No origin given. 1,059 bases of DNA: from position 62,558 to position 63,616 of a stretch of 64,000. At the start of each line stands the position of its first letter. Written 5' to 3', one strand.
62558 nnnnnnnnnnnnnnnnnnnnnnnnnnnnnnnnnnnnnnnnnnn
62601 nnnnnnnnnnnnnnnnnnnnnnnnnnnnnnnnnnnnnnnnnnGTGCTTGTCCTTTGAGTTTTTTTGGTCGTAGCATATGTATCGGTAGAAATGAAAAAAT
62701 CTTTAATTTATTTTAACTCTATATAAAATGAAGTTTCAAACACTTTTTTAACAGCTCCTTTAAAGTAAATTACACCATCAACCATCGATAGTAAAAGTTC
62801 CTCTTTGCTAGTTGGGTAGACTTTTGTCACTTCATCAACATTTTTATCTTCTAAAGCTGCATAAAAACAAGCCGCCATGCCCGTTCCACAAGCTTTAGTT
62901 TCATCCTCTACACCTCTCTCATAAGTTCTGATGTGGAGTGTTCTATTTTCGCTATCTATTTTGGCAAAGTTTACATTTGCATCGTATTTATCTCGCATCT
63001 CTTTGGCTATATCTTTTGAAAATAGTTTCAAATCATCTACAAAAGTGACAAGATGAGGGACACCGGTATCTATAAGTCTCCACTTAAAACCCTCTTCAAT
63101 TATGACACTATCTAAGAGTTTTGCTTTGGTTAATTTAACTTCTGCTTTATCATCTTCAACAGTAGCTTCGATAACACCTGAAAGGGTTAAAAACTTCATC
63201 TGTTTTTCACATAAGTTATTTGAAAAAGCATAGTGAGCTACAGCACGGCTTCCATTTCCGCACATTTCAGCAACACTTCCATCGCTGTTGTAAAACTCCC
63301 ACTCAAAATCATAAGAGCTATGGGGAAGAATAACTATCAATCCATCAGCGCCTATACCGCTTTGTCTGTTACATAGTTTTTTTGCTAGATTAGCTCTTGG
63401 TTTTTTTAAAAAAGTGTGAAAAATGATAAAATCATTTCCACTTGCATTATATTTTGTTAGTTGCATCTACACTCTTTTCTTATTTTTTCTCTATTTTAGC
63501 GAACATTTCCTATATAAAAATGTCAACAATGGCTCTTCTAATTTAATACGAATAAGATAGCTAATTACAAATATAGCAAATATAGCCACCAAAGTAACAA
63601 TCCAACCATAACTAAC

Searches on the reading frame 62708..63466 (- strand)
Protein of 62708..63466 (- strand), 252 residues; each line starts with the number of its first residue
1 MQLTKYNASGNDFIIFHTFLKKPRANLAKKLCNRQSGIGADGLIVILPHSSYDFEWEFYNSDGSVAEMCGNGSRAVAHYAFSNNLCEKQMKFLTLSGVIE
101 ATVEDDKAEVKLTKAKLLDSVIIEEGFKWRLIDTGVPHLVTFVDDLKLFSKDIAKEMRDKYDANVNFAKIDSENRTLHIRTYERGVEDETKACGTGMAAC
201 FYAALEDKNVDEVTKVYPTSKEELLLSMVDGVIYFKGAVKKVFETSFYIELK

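Call 27: search_protein_families(library=pfam, proteins=[window:62708-63466:-], max_evalue=0.01)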
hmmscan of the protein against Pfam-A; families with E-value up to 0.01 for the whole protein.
window:62708-63466:- (252 aa): 1 family
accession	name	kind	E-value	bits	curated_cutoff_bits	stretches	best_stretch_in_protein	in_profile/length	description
PF01678.24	DAP_epimerase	-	1.9e-42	144.6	34.7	2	4-116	2-119/121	Diaminopimelate epimerase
